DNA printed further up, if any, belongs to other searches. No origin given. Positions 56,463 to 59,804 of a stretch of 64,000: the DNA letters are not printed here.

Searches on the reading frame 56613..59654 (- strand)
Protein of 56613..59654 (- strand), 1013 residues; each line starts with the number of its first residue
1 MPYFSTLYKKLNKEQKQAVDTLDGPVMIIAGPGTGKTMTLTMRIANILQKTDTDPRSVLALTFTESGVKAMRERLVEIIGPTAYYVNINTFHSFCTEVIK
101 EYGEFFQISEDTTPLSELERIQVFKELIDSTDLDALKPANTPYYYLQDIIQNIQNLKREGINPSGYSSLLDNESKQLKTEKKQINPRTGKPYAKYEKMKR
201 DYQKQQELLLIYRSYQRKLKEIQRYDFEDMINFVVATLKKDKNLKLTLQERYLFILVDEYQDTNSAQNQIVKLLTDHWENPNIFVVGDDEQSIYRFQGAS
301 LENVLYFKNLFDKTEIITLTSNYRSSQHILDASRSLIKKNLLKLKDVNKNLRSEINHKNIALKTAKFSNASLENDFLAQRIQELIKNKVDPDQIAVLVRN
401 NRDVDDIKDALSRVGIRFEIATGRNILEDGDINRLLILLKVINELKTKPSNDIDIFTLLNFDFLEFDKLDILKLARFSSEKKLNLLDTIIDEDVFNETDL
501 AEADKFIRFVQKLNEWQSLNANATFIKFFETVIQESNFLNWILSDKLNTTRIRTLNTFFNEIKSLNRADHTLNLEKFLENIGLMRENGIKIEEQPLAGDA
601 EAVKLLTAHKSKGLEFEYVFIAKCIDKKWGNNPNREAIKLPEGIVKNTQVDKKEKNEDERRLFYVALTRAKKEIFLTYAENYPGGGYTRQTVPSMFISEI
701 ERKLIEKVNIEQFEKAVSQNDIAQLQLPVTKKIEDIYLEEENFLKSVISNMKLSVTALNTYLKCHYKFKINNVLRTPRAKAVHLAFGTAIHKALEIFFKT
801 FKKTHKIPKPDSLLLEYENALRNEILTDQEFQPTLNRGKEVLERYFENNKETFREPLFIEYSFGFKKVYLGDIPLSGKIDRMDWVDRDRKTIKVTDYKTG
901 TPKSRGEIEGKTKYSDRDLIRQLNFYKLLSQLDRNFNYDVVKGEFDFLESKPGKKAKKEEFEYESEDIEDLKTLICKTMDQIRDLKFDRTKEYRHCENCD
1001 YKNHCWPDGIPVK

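Call 3: search_protein_families(library=pfam, proteins=[window:56613-59654:-], max_evalue=1)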
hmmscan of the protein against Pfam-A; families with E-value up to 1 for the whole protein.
window:56613-59654:- (1013 aa): 16 families
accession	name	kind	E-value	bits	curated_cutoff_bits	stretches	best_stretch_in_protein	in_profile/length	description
PF00580.27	UvrD-helicase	-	2.7e-65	221.2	23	1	11-311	1-270/271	UvrD/REP helicase N-terminal domain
PF13361.12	UvrD_C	-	1.1e-38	134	25.6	1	317-680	1-349/350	UvrD-like helicase C-terminal domain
PF12705.13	PDDEXK_1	-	1.3e-31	110.9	22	1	752-1005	1-246/247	PD-(D/E)XK nuclease superfamily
PF13245.12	AAA_19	-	5.4e-21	75.6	25.1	1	15-296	1-133/134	AAA domain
PF13538.12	UvrD_C_2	-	1.2e-10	41.5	27.4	2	654-676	27-51/52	UvrD-like helicase C-terminal domain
PF13086.12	AAA_11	-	1.3e-06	28.9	27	1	10-259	1-221/257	AAA domain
PF01443.25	Viral_helicase1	-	1.2e-05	25.7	21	2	249-341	56-143/228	Viral superfamily 1 RNA helicase core domain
PF01930.23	Cas_Cas4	-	1.6e-05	25.5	22.7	1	879-1007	53-160/160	Domain of unknown function DUF83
PF11181.13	YflT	-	0.00013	22.8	26.2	1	378-412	13-47/99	Heat induced stress protein YflT domain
PF13087.12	AAA_12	-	0.00014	22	27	1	307-413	6-131/195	AAA domain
PF13604.12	AAA_30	-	0.00029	21.1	27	1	10-74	1-65/191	AAA domain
PF13401.12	AAA_22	-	0.009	16.8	27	1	23-85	5-64/130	AAA domain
PF00270.35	DEAD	-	0.017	15.3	26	1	13-81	2-71/167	DEAD/DEAH box helicase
PF04851.21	ResIII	-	0.15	12.4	22.5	1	10-77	3-75/164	Type III restriction enzyme, res subunit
PF08696.17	Dna2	-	0.22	11.6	22.4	1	749-803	52-106/204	DNA replication factor Dna2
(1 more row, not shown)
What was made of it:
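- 56613..59654 (-): Flanking widespread gene: a 1013-aa UvrD-family helicase fused to a PD-(D/E)XK/Cas4-like nuclease with a C-terminal Cys cluster. Pfam in call 3.
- Checked: 56613-59654 (-), 1013 aa: UvrD-helicase 2.7e-65, UvrD_C 1.1e-38, PDDEXK_1 1.3e-31, weak Cas4 (call 3).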

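Call 6: search_protein_families(library=padloc, proteins=[window:56613-59654:-], max_evalue=1)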
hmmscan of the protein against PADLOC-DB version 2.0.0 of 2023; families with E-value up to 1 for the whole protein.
window:56613-59654:- (1013 aa): 55 families (the best 25 are shown)
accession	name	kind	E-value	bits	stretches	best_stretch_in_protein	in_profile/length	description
PDLC00114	GajB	-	1.8e-91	305.6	2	196-701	160-630/635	UrvD helicase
PDLC03802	RTasHel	-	5.6e-76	254.8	2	8-409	3-332/675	DRT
PDLC00117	GajB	-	8.1e-74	247.2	3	197-431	163-390/604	UrvD helicase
PDLC00132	GajB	-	1.3e-69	233.5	2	157-701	120-624/625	UrvD helicase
PDLC00103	GajB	-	7.6e-50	168.4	1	10-684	16-582/612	UrvD helicase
PDLC00127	GajB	-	4.4e-48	162.2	3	176-412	128-358/594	UrvD helicase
PDLC00130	GajB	-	2.3e-43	146.3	3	215-340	169-293/589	UrvD helicase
PDLC00107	GajB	-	3.4e-41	139.5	2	12-415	17-370/587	UrvD helicase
PDLC00119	GajB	-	4.6e-40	136.1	2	21-508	13-447/565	UrvD helicase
PDLC00121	GajB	-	2.1e-39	133.5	3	217-419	169-361/565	UrvD helicase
PDLC00104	GajB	-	5.5e-37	125.7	2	14-413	6-317/574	UrvD helicase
PDLC00123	GajB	-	3.2e-36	123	3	228-412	153-326/540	UrvD helicase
PDLC00134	GajB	-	2.9e-34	116.9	1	10-444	16-404/431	UrvD helicase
PDLC00122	GajB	-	1.2e-33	114.9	4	231-468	142-361/502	UrvD helicase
PDLC00112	GajB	-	1.4e-33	114.3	3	203-336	160-294/581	UrvD helicase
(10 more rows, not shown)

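Call 7: search_protein_families(library=ncbifam, proteins=[window:56613-59654:-], max_evalue=1)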
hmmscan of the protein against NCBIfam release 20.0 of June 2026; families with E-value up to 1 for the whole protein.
window:56613-59654:- (1013 aa): 19 families
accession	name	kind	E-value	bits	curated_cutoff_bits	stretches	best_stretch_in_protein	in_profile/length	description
TIGR01073.1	pcrA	equivalog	6.7e-108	361.9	911.2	2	193-715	152-646/725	DNA helicase PcrA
TIGR01074.1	rep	equivalog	1.5e-84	284.6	951.45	2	201-720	156-650/668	DNA helicase Rep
NF008743.0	PRK11773.1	equivalog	1.2e-79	268.5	965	2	198-720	160-657/720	DNA helicase II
TIGR01075.1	uvrD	equivalog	7.5e-79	265.8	1144.45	2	200-734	157-663/715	DNA helicase II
NF008172.0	PRK10919.1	equivalog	5.3e-63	213.3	1168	2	204-721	160-651/673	DNA helicase Rep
NF008276.0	PRK11054.1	equivalog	1.3e-49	169.4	543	2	9-403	195-572/684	DNA helicase IV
TIGR00609.1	recB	equivalog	1.6e-44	152.4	696.05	3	349-680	501-814/1175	exodeoxyribonuclease V subunit beta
TIGR02785.1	addA_Gpos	equivalog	1.9e-44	151.9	707.65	3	365-676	537-876/1234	helicase-exonuclease AddAB subunit AddA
TIGR02784.1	addA_alphas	equivalog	3.2e-35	121.8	860.75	3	211-339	347-495/1138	double-strand break repair helicase AddA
NF010485.0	PRK13909.1-2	equivalog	4.4e-32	111.2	650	4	151-519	231-589/909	RecB-like helicase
NF010487.0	PRK13909.1-4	equivalog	3.5e-28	98.4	759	3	192-429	266-513/924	RecB-like helicase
NF008128.0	PRK10876.1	equivalog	7.6e-19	66.9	1697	2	211-338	335-462/1181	exodeoxyribonuclease V subunit beta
NF010486.0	PRK13909.1-3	equivalog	2.3e-11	42.5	1109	3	195-416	288-508/921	RecB-like helicase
TIGR03623.1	TIGR03623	subfamily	2.2e-10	39.4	299.6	1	475-905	332-765/876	probable DNA repair protein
TIGR02786.1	addB_alphas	equivalog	3.3e-08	32.1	486.5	1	754-908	753-912/1024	double-strand break repair protein AddB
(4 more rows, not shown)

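Call 16: find_related_loci(query=window:56613-59654:-, collection=genome_contigs, flank=8000)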
Query window:56613-59654:- (1013 aa) in genome_contigs; peptide patterns used: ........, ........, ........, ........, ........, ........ (x = any residue, [..] = any of these).
140 stretches matched a pattern; 92 encode a relative of the query (tblastn E <= 1e-3); the best 80 are kept; 79 distinct loci.
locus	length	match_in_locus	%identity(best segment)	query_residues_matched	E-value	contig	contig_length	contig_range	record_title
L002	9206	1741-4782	83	1-1013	0e+0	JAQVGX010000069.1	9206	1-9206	MAG: Candidatus Dojkabacteria bacterium isolate STE_192 NODE_19872_length_9206_cov_3.531446_Sandtown_E, whole genome sho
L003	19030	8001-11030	66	1-1013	0e+0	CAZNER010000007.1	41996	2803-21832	MAG TPA_asm: uncultured Candidatus Saccharibacteria bacterium isolate binchicken_co334_336 genome assembly, contig: NODE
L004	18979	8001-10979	50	4-1011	0e+0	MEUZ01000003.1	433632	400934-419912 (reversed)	MAG: candidate division WWE3 bacterium RIFCSPHIGHO2_01_FULL_40_23 rifcsphigho2_01_scaffold_40, whole genome shotgun sequ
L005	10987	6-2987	49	10-1011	0e+0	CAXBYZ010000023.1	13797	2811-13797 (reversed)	MAG TPA_asm: uncultured bacterium isolate SRR3724644_binner12_Refined_54 genome assembly, contig: ERZ4200978.1496, whole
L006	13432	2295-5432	48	2-1013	0e+0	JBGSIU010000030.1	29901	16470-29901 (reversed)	MAG: Patescibacteria group bacterium isolate JTS-AC14 k141_582765, whole genome shotgun sequence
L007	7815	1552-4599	47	4-1013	0e+0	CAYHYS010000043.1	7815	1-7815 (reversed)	MAG TPA_asm: uncultured Candidatus Saccharibacteria bacterium isolate ERP119705_co15_647 genome assembly, contig: NODE_1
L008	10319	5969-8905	47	10-1011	0e+0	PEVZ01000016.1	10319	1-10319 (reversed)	MAG: Candidatus Roizmanbacteria bacterium CG06_land_8_20_14_3_00_34_14 CG06_land_8_20_14_3.00_150_scaffold_3597_c, whole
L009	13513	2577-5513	47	10-1011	0e+0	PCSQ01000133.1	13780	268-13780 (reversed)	MAG: Candidatus Beckwithbacteria bacterium CG23_combo_of_CG06-09_8_20_14_all_47_9 CG23_scaffold_2534_c, whole genome sho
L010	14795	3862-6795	47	10-1011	0e+0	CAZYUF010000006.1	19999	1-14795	MAG TPA_asm: uncultured Pseudomonadales bacterium isolate SRP118108_co4_340 genome assembly, contig: NODE_2036_length_19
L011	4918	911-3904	46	8-1011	0e+0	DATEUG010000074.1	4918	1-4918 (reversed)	MAG TPA_asm: Patescibacteria group bacterium isolate SMAG_U8335 k141_473272, whole genome shotgun sequence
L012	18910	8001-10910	46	8-1011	0e+0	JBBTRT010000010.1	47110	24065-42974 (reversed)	MAG: Patescibacteria group bacterium isolate H52-bin002_1 H52_bin002_1_000000000010, whole genome shotgun sequence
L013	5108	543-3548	43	4-1011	0e+0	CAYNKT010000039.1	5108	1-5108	MAG TPA_asm: uncultured Pseudomonadales bacterium isolate SRP062349_co6_368 genome assembly, contig: NODE_15541_length_5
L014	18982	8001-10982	44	4-1011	0e+0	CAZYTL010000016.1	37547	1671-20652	MAG TPA_asm: uncultured Gammaproteobacteria bacterium isolate SRP323688_co1_138 genome assembly, contig: NODE_2013_lengt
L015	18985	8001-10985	45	4-1011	0e+0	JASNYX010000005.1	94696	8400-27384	MAG: Patescibacteria group bacterium isolate PATE-7 HKU-EGSB-PATE-7_5, whole genome shotgun sequence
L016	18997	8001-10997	45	4-1011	0e+0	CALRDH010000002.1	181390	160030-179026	MAG: candidate division WWE3 bacterium isolate TH-11nov19-29 genome assembly, contig: TH-11nov19-C38, whole genome shotg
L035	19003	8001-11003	48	10-1012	0e+0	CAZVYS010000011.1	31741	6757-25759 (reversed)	MAG TPA_asm: uncultured Pseudomonadales bacterium isolate SRP077602_co2_364 genome assembly, contig: NODE_2112_length_31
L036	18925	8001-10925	47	10-1011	0e+0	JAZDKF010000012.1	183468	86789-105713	MAG: Candidatus Beckwithbacteria bacterium isolate MEGAHIT-group-0.521 k141_7521200, whole genome shotgun sequence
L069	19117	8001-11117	46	4-1013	0e+0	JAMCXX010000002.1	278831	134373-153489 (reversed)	MAG: Patescibacteria group bacterium isolate FK_Sedi_B_Bin.386 NODE_16_length_278831_cov_9.96967, whole genome shotgun s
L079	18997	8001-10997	45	4-1013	0e+0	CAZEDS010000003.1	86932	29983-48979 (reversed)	MAG TPA_asm: uncultured Candidatus Saccharibacteria bacterium isolate SRP192515_co2_20 genome assembly, contig: NODE_148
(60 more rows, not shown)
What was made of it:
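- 56613..59654 (-): 92 relatives across Patescibacteria and Bacteroidota, mostly near full length (call 16).
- On Gabija (GajA/GajB) - flanking helicase: The helicase has 92 relatives across two phyla, mostly near full length, with varied neighbours (call 16).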

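Call 28: search_protein_families(library=pfam, proteins=[L002:118-909:+, L002:1259-1684:+], max_evalue=0.1)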
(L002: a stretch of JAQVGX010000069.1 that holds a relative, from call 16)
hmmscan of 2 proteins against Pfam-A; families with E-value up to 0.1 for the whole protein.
L002:118-909:+ (263 aa): 1 family
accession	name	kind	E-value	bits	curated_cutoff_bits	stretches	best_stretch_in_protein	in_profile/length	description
PF07228.17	SpoIIE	-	8.7e-05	23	25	1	180-262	112-190/192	Stage II sporulation protein E (SpoIIE)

L002:1259-1684:+ (141 aa): 0 families

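Call 81: search_protein_families(library=padloc, proteins=[L002:118-909:+], max_evalue=0.01)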
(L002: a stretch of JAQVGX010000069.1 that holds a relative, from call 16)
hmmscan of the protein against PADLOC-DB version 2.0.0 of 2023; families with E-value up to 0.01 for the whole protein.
L002:118-909:+ (263 aa): 0 families

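Call 93: search_protein_families(library=pfam, proteins=[L035:7462-8001:+, L010:3199-3462:+, L010:3455-3859:+, L012:7492-8007:+, L007:785-1312:-], max_evalue=0.01)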
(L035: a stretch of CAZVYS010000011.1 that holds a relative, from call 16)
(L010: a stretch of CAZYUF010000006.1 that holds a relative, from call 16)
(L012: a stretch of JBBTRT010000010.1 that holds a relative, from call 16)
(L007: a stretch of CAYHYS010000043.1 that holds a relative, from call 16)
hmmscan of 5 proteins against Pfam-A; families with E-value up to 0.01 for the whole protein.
L035:7462-8001:+ (179 aa): 6 families
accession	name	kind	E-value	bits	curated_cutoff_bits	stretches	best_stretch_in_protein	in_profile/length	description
PF13302.13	Acetyltransf_3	-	3e-13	51.1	25.4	1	13-153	3-138/138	Acetyltransferase (GNAT) domain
PF00583.31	Acetyltransf_1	-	3.6e-13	50.2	20.7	1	59-152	24-116/116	Acetyltransferase (GNAT) family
PF13508.13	Acetyltransf_7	-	2.1e-11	44.4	27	1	69-154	4-84/84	Acetyltransferase (GNAT) domain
PF13420.13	Acetyltransf_4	-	2.8e-10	40.9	24.3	1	16-172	3-154/155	Acetyltransferase (GNAT) domain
PF13673.13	Acetyltransf_10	-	5.3e-09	36.6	23.6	1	61-157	24-112/128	Acetyltransferase (GNAT) domain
PF04958.18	AstA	-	0.0044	16.1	29.4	1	12-124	2-115/337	Arginine N-succinyltransferase beta subunit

L010:3199-3462:+ (87 aa): 1 family
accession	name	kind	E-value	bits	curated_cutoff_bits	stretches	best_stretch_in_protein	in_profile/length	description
PF04014.23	MazE_antitoxin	-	9.8e-08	32.3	24.7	1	4-46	2-45/48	Antidote-toxin recognition MazE, bacterial antitoxin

L010:3455-3859:+ (134 aa): 2 families
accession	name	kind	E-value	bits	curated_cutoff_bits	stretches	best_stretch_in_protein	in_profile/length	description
PF01850.27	PIN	-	1.7e-12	48.4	23.6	1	5-128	2-118/120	PIN domain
PF16289.11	PIN_12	-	0.00054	20.8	32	1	4-90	1-87/172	PIN domain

L012:7492-8007:+ (171 aa): 6 families
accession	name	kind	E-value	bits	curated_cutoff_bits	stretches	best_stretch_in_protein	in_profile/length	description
PF00583.31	Acetyltransf_1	-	2e-13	51.1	20.7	1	37-144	14-116/116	Acetyltransferase (GNAT) family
PF13302.13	Acetyltransf_3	-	1.1e-12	49.2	25.4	1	4-145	2-138/138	Acetyltransferase (GNAT) domain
PF13420.13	Acetyltransf_4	-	7e-10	39.6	24.3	1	7-165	2-155/155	Acetyltransferase (GNAT) domain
PF13508.13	Acetyltransf_7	-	7.7e-10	39.5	27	1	69-146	12-84/84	Acetyltransferase (GNAT) domain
PF13673.13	Acetyltransf_10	-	1.7e-06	28.5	23.6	1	45-148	14-111/128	Acetyltransferase (GNAT) domain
PF08445.16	FR47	-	3.5e-05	24.2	22.1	1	91-147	26-80/86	FR47-like protein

L007:785-1312:- (175 aa): 2 families
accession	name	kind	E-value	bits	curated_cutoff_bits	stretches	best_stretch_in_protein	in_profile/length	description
PF00293.34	NUDIX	-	2.2e-08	34.6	21.1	1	13-120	5-122/134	NUDIX domain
PF14815.12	NUDIX_4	-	0.0055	16.9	35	0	17-119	4-100/113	NUDIX domain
